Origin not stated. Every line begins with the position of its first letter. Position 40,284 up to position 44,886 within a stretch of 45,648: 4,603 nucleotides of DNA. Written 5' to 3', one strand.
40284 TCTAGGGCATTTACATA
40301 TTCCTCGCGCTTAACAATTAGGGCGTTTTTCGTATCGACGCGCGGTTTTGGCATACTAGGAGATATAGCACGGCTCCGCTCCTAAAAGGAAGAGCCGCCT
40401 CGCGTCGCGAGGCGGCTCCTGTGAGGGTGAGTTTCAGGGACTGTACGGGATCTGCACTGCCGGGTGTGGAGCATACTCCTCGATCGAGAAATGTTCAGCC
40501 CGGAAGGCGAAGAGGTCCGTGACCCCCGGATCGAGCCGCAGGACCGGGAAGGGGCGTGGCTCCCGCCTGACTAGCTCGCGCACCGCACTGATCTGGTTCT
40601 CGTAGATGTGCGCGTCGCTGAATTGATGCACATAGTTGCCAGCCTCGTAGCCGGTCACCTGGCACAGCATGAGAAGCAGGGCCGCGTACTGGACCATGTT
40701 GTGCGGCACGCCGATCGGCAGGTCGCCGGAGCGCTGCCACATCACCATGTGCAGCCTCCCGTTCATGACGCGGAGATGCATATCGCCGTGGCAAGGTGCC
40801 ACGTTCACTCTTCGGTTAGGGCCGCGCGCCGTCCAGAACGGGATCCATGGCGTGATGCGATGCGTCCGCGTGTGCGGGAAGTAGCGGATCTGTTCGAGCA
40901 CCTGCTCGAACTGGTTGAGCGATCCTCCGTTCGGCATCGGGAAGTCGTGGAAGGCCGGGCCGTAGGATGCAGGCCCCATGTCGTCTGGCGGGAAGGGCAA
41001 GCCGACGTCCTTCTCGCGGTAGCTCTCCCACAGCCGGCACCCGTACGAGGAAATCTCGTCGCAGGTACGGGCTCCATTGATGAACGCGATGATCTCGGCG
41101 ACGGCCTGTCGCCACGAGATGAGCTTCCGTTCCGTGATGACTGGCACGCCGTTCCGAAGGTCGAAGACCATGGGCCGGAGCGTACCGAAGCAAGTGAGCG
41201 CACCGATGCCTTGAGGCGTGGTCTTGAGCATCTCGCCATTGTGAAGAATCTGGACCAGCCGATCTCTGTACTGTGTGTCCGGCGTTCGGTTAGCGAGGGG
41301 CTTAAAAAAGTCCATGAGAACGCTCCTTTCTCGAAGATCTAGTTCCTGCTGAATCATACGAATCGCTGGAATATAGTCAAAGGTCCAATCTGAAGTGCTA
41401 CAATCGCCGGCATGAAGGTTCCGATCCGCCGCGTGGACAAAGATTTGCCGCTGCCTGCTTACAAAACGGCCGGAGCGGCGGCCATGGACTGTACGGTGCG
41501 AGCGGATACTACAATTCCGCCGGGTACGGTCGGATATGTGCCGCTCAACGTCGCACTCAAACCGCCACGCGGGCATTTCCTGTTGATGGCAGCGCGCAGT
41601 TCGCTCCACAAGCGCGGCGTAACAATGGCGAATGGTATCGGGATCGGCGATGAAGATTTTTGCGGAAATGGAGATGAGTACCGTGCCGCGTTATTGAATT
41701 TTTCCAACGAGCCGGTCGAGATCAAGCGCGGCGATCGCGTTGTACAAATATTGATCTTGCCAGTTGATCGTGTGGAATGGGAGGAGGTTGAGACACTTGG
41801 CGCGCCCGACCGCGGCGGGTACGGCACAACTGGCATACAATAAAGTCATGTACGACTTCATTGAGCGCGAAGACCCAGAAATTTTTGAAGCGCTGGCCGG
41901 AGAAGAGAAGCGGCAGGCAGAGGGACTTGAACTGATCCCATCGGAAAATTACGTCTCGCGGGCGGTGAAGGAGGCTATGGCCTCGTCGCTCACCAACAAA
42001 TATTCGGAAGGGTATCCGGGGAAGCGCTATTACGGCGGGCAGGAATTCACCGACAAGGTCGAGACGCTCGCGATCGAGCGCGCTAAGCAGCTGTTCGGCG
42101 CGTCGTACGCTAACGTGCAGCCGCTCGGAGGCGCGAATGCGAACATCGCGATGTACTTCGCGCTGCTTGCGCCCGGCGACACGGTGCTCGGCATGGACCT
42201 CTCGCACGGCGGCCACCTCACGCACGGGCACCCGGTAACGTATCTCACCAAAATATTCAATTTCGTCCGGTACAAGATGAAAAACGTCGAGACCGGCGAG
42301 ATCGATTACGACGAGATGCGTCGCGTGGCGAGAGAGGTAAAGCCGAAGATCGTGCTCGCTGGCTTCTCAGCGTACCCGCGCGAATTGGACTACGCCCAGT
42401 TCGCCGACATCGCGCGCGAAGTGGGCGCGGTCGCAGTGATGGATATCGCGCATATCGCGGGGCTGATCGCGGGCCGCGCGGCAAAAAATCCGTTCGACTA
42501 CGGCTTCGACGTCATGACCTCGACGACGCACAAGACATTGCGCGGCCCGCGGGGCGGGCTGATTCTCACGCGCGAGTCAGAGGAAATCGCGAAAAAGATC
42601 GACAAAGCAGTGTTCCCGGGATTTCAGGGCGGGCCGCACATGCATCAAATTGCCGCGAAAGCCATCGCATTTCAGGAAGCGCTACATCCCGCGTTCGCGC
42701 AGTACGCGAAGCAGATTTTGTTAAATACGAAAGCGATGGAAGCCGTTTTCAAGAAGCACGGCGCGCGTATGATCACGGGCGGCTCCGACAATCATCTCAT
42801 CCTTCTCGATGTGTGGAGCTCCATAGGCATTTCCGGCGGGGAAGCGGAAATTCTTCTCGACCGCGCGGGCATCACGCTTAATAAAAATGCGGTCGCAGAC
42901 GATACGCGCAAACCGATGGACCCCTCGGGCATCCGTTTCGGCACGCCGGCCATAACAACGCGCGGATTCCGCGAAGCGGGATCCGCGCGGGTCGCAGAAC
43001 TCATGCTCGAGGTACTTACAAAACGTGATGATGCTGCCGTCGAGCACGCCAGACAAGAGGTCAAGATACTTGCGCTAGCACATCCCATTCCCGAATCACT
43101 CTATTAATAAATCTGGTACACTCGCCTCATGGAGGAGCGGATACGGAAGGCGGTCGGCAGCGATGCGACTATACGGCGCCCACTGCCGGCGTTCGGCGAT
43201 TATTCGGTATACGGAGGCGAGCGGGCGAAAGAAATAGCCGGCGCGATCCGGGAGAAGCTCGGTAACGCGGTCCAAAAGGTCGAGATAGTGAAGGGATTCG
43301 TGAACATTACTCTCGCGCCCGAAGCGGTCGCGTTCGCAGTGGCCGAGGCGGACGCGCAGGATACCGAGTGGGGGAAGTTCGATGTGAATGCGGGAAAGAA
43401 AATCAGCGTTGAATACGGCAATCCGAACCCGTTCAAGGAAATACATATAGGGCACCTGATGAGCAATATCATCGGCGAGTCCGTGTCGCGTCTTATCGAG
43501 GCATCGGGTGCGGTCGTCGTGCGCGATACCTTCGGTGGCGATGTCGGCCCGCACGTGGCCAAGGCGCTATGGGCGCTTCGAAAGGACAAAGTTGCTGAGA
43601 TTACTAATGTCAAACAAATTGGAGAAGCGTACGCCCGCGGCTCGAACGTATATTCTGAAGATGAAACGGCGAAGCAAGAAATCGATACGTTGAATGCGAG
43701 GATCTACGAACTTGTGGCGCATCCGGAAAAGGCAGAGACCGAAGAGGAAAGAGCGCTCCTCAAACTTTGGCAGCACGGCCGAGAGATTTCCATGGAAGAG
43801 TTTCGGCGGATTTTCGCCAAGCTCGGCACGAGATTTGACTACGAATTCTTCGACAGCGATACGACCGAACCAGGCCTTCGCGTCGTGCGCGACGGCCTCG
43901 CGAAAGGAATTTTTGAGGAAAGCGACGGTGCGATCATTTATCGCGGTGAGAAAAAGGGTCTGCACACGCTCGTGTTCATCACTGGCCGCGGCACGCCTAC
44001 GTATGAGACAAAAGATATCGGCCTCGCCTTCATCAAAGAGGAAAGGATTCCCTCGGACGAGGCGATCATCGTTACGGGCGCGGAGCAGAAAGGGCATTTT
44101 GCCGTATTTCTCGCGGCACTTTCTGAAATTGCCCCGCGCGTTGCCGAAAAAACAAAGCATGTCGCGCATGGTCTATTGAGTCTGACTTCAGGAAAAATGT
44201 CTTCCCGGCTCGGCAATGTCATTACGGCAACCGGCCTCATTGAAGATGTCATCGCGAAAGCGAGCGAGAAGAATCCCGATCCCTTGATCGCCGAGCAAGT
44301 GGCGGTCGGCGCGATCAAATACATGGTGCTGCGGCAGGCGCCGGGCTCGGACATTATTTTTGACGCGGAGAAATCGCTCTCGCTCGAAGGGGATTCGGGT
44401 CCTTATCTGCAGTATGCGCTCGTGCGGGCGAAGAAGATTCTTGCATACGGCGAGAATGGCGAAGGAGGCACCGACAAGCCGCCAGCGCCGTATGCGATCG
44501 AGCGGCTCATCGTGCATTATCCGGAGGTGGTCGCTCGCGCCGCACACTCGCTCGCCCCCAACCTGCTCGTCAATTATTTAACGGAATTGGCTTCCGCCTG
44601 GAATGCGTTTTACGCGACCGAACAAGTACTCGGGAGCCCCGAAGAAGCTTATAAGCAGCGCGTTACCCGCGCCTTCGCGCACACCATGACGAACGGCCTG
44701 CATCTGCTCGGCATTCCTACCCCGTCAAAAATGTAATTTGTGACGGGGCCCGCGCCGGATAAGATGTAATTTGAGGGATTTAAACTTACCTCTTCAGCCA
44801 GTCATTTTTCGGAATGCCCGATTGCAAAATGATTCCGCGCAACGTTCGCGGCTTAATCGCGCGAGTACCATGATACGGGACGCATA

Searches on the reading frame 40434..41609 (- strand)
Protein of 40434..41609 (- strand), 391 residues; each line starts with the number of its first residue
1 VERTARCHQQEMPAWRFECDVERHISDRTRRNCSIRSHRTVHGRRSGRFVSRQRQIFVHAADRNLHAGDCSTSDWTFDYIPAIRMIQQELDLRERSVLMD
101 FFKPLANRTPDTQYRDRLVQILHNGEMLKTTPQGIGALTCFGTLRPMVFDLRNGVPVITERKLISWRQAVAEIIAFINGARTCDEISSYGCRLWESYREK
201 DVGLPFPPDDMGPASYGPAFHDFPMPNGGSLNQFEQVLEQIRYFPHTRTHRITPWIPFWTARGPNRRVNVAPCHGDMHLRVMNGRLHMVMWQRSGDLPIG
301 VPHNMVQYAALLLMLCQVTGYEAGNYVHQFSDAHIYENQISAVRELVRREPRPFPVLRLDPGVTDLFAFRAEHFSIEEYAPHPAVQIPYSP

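Call 77: search_protein_families(library=pfam, proteins=[window:40434-41609:-], max_evalue=0.0001)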
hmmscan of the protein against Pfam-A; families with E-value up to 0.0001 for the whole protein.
window:40434-41609:- (391 aa): 1 family
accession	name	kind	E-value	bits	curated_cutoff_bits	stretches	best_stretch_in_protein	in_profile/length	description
PF00303.24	Thymidylat_synt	-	6.8e-60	202.9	24.3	1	113-388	2-263/266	Thymidylate synthase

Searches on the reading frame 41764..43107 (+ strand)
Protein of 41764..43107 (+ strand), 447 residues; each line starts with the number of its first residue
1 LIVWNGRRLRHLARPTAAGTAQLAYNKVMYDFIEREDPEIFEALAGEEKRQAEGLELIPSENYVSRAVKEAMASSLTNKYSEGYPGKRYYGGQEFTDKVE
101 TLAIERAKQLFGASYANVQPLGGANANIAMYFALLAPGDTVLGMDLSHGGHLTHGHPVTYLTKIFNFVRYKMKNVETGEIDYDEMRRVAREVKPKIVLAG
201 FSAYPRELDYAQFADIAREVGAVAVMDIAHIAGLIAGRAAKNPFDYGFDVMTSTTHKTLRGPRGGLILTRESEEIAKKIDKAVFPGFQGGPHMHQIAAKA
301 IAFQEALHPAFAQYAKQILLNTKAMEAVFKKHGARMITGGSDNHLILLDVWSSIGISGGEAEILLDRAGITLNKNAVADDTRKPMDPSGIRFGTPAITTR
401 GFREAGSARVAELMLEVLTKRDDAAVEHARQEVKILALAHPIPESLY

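Call 77: search_protein_families(library=pfam, proteins=[window:41764-43107:+], max_evalue=0.0001)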
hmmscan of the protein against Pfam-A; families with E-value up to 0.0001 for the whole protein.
window:41764-43107:+ (447 aa): 2 families
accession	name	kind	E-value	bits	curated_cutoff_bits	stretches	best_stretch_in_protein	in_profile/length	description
PF00464.25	SHMT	-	4.2e-147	490.3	27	1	34-413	2-398/399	Serine hydroxymethyltransferase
PF00155.27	Aminotran_1_2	-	4.2e-07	29.9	19.7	1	104-352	56-311/361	Aminotransferase class I and II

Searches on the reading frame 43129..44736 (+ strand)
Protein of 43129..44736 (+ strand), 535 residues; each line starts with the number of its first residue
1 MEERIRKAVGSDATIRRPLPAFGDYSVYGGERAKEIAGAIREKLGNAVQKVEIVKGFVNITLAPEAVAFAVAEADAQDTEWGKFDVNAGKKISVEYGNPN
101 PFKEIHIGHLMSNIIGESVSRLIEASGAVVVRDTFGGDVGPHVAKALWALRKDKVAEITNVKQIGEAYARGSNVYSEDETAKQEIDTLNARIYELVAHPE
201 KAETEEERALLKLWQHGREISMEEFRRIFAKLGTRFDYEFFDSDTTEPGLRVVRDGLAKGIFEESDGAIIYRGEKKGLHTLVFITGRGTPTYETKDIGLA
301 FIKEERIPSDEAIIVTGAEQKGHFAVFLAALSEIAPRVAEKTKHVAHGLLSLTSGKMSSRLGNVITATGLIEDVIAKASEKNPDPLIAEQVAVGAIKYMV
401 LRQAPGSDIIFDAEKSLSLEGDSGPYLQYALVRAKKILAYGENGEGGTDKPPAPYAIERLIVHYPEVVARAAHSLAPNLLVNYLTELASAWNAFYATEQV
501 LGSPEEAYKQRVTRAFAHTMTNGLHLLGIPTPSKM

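Call 77: search_protein_families(library=pfam, proteins=[window:43129-44736:+], max_evalue=0.0001)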
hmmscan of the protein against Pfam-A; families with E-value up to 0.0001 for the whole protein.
window:43129-44736:+ (535 aa): 2 families
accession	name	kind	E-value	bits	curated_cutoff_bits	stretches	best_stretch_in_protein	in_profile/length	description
PF00750.26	tRNA-synt_1d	-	5.9e-30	104.9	23.3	1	85-412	15-348/349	tRNA synthetases class I (R), catalytic domain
PF05746.21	DALR_1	-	6.7e-20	71.8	22.3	1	427-535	1-117/117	DALR anticodon binding domain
